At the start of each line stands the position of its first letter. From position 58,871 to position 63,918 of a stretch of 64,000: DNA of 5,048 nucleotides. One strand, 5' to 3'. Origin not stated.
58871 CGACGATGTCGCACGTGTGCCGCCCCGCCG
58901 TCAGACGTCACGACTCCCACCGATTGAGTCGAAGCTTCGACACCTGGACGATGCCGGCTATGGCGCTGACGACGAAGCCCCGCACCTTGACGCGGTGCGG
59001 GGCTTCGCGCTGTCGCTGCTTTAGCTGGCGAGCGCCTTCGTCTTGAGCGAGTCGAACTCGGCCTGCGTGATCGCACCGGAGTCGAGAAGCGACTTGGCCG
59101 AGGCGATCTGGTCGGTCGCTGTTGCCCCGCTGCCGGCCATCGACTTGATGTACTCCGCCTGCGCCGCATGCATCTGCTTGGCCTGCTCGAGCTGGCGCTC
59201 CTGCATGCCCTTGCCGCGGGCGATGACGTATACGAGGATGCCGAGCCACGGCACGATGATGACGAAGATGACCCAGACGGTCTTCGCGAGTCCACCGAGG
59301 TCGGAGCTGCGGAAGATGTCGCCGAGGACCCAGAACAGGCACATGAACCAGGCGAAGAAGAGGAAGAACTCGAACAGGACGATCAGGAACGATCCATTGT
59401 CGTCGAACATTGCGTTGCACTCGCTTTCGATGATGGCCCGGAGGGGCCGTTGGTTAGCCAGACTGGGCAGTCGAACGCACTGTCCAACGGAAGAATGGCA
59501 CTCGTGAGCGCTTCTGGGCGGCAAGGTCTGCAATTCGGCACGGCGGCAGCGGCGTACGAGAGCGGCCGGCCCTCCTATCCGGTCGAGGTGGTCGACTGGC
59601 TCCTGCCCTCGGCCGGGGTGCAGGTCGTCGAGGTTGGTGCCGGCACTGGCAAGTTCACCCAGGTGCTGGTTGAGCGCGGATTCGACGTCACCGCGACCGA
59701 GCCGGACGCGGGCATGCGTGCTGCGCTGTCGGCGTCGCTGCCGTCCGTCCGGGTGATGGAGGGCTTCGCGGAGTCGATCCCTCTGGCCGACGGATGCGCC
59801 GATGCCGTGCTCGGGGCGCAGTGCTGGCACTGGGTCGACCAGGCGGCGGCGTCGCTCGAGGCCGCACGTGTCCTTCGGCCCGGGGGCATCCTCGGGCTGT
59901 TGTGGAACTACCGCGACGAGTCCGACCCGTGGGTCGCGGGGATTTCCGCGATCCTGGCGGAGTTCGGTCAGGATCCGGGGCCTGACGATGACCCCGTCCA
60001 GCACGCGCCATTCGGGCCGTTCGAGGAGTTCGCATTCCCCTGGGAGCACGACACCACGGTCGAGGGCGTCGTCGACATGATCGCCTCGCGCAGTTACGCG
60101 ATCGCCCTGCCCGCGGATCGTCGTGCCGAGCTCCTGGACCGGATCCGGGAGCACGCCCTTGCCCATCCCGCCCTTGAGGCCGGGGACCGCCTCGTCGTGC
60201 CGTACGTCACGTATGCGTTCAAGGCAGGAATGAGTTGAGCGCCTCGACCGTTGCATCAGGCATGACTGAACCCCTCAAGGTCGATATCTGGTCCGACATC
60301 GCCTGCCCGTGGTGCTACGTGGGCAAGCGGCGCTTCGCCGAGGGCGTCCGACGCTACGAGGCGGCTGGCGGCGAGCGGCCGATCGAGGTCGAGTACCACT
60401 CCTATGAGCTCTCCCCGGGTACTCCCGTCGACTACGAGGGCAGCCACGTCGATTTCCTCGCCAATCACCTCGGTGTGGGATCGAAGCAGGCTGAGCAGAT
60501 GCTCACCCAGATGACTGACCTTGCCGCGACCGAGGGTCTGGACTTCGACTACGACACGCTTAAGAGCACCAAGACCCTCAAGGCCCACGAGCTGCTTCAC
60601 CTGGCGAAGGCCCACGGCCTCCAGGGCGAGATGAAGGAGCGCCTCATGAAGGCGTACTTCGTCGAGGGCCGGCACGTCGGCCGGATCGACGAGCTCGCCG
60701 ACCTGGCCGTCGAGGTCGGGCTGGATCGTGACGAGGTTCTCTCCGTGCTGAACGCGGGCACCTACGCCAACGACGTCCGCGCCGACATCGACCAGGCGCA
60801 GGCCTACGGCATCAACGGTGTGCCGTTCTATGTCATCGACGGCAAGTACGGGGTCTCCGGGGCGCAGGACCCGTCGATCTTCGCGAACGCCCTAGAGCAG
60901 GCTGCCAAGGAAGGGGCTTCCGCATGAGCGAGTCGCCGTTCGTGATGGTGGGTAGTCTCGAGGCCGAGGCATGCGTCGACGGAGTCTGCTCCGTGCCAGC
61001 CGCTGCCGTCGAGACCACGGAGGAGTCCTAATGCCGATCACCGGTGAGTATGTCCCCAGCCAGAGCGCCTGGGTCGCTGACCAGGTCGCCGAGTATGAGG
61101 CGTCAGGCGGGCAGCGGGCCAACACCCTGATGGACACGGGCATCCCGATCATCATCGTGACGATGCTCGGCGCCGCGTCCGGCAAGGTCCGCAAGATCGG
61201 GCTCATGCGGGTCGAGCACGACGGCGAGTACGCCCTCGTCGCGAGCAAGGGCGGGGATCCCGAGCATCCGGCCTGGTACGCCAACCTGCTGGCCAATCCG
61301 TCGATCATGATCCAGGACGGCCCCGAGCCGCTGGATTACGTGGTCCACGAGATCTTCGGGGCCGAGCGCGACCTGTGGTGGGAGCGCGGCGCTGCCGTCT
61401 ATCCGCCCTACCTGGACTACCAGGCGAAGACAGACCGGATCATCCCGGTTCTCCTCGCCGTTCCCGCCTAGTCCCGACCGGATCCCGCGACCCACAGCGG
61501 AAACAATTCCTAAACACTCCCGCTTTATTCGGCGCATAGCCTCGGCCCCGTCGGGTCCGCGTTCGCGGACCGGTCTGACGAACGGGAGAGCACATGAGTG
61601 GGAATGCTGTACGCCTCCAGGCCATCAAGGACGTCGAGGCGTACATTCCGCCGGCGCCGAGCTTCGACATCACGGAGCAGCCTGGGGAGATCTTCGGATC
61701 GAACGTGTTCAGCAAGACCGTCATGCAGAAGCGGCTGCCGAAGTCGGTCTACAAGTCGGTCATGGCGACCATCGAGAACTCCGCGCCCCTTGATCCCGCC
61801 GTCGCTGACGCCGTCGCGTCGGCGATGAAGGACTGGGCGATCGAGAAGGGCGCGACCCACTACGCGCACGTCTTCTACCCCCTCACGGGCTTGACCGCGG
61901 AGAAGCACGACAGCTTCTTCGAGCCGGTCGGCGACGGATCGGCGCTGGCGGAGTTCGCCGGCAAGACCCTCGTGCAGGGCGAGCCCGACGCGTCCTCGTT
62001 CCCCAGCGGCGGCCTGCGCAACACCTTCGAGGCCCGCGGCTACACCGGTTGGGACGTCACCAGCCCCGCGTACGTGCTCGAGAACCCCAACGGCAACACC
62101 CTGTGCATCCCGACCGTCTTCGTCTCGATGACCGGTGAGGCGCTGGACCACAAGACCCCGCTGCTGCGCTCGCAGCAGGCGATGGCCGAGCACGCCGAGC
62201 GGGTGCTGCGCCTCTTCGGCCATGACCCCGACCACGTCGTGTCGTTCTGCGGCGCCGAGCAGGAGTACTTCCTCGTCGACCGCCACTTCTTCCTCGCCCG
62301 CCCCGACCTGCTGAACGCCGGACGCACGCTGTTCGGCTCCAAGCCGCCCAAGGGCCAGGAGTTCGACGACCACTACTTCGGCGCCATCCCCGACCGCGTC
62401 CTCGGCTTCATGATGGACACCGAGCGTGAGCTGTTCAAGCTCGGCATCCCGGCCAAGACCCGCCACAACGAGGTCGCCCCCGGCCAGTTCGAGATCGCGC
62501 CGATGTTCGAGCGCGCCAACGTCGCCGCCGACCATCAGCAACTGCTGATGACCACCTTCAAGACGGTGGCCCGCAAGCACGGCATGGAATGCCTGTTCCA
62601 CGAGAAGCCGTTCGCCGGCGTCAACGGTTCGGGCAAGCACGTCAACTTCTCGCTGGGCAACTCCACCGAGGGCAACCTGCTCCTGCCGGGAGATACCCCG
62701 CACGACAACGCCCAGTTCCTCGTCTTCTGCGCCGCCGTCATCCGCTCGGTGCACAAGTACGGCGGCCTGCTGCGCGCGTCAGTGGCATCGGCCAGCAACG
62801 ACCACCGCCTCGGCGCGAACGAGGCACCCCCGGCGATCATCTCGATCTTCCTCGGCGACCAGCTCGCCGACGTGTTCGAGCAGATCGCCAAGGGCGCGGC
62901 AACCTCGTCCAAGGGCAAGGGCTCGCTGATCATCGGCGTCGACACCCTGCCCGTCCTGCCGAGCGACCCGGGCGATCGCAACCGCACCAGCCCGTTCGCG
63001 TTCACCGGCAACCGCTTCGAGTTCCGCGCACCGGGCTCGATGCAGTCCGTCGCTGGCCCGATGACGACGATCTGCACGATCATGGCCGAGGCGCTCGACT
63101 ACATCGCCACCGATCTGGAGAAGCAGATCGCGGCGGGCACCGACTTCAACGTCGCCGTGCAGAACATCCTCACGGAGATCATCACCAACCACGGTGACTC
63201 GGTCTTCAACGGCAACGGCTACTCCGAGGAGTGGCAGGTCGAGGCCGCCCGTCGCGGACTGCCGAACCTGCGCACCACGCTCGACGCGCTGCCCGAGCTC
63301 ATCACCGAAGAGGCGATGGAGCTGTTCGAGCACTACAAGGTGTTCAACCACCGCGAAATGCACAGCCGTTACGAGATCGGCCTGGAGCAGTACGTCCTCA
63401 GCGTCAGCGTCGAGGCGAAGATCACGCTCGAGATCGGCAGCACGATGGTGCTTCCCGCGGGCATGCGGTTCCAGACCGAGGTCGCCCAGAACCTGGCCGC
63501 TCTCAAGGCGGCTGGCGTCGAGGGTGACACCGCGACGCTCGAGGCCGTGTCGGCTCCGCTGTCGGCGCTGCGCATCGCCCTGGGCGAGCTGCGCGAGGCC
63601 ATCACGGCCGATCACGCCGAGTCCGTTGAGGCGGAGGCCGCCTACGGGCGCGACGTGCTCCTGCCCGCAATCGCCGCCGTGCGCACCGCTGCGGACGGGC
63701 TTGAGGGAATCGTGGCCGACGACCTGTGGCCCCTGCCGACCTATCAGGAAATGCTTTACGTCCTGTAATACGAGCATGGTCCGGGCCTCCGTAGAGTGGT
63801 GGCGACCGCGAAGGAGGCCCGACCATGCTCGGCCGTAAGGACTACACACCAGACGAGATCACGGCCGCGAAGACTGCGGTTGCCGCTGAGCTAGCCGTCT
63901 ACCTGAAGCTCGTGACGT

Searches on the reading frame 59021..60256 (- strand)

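Call 14: search_protein_families(library=pfam, proteins=[window:59021-60256:-], max_evalue=0.001)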
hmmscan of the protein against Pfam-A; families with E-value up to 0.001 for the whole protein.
window:59021-60256:- (411 aa): 2 families
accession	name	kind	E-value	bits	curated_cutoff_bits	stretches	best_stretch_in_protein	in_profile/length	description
PF09851.14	SHOCT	-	1.3e-06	28.4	27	1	382-409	1-28/28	Short C-terminal domain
PF13396.11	PLDc_N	-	6.1e-05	23.3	23.3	1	303-347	3-41/42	Phospholipase_D-nuclease N-terminal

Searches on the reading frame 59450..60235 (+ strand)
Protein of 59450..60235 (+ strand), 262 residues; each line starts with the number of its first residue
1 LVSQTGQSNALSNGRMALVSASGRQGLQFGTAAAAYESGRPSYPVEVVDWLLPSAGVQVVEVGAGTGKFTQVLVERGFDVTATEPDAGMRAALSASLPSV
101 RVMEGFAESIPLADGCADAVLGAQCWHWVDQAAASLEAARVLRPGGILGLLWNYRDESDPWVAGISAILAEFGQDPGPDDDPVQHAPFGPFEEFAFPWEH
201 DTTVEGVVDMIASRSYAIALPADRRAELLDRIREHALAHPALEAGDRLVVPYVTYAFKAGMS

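Call 55: search_protein_families(library=pfam, proteins=[window:59450-60235:+], max_evalue=10)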
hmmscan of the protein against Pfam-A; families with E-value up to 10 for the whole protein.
window:59450-60235:+ (262 aa): 8 families
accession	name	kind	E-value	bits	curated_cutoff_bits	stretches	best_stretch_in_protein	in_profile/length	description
PF08241.18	Methyltransf_11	-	8.7e-17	62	21.2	1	60-148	1-93/95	Methyltransferase domain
PF13649.12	Methyltransf_25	-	3.5e-13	50.5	27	1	59-146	1-97/97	Methyltransferase domain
PF08242.18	Methyltransf_12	-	2.6e-06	28.5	30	1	60-148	1-98/98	Methyltransferase domain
PF13489.12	Methyltransf_23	-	3e-06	27.5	27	1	54-148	21-114/164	Methyltransferase domain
PF00398.26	RrnaAD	-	0.0006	19.4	24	1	48-97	23-72/263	Ribosomal RNA adenine dimethylase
PF13847.12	Methyltransf_31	-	0.0042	17.2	27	1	55-148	3-107/145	Methyltransferase domain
PF01728.25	FtsJ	-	0.005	17.2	24.1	1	55-82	21-50/181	FtsJ-like methyltransferase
PF01209.24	Ubie_methyltran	-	0.21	11.4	20.1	1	56-151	48-152/233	ubiE/COQ5 methyltransferase family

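Call 59: search_protein_families(library=padloc, proteins=[window:59450-60235:+], max_evalue=0.001)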
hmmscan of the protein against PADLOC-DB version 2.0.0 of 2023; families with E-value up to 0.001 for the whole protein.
window:59450-60235:+ (262 aa): 1 family
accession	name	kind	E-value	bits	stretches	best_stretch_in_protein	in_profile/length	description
PDLC04134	mad2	-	3.7e-14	50.4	1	47-174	283-418/492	mads_2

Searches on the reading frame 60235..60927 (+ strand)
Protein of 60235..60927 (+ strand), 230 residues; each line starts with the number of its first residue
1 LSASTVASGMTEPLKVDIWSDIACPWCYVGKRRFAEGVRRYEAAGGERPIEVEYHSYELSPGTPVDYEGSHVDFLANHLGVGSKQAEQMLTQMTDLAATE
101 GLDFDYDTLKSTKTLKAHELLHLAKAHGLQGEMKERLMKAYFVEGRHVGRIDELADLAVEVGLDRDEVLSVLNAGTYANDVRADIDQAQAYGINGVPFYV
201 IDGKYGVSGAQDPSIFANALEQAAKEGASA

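Call 14: search_protein_families(library=pfam, proteins=[window:60235-60927:+], max_evalue=0.001)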
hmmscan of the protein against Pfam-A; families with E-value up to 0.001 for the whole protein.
window:60235-60927:+ (230 aa): 2 families
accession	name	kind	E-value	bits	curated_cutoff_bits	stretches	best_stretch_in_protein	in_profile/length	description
PF01323.26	DSBA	-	3.3e-41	141.6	25.6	1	16-220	2-190/191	DSBA-like thioredoxin domain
PF13462.12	Thioredoxin_4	-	9.8e-07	29.5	23.2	1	13-218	14-161/165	Thioredoxin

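Call 21: find_encoding_contigs(protein=window:60235-60927:+, flank=10000, max_places=10)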
Protein window:60235-60927:+ (230 aa): no gene with exactly this product is on record in the collection.

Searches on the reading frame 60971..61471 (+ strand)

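Call 14: search_protein_families(library=pfam, proteins=[window:60971-61471:+], max_evalue=0.001)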
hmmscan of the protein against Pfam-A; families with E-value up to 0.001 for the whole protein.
window:60971-61471:+ (166 aa): 1 family
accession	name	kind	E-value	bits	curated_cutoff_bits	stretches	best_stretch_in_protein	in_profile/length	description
PF04075.20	F420H2_quin_red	-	5.2e-36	124.1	22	1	36-162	3-127/130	F420H(2)-dependent quinone reductase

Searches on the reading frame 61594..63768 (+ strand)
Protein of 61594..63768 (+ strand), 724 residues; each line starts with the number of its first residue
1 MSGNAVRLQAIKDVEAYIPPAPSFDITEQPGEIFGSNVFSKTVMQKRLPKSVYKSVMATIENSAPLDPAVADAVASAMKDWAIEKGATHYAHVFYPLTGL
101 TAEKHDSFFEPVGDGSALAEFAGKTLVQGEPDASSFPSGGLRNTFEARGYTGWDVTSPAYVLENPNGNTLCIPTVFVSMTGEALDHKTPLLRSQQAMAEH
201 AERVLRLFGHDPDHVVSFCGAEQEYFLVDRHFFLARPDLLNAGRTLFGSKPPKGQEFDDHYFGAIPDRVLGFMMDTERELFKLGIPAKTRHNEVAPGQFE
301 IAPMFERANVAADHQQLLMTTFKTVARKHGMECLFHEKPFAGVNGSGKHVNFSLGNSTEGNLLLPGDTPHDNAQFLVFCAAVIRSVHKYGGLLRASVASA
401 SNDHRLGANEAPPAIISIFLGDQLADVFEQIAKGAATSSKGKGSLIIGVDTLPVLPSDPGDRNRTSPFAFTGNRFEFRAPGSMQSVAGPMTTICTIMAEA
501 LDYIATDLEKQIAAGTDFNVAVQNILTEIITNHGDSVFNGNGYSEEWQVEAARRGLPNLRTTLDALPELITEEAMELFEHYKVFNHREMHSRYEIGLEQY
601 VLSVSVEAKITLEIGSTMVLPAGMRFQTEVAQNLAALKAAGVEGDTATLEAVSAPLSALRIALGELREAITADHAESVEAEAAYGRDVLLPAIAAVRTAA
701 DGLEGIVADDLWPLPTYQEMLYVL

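Call 14: search_protein_families(library=pfam, proteins=[window:61594-63768:+], max_evalue=0.001)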
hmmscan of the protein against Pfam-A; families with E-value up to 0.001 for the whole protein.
window:61594-63768:+ (724 aa): 3 families
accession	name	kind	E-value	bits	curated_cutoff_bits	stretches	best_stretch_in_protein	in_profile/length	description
PF12437.13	GSIII_N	-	5.9e-76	254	25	1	32-193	3-160/160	Glutamine synthetase type III N terminal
PF18318.6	Gln-synt_C-ter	-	6.6e-39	132.8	22.7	1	521-638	1-118/118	Glutamine synthetase C-terminal domain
PF00120.29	Gln-synt_C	-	5.2e-22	78.8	24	1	216-399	21-201/344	Glutamine synthetase, catalytic domain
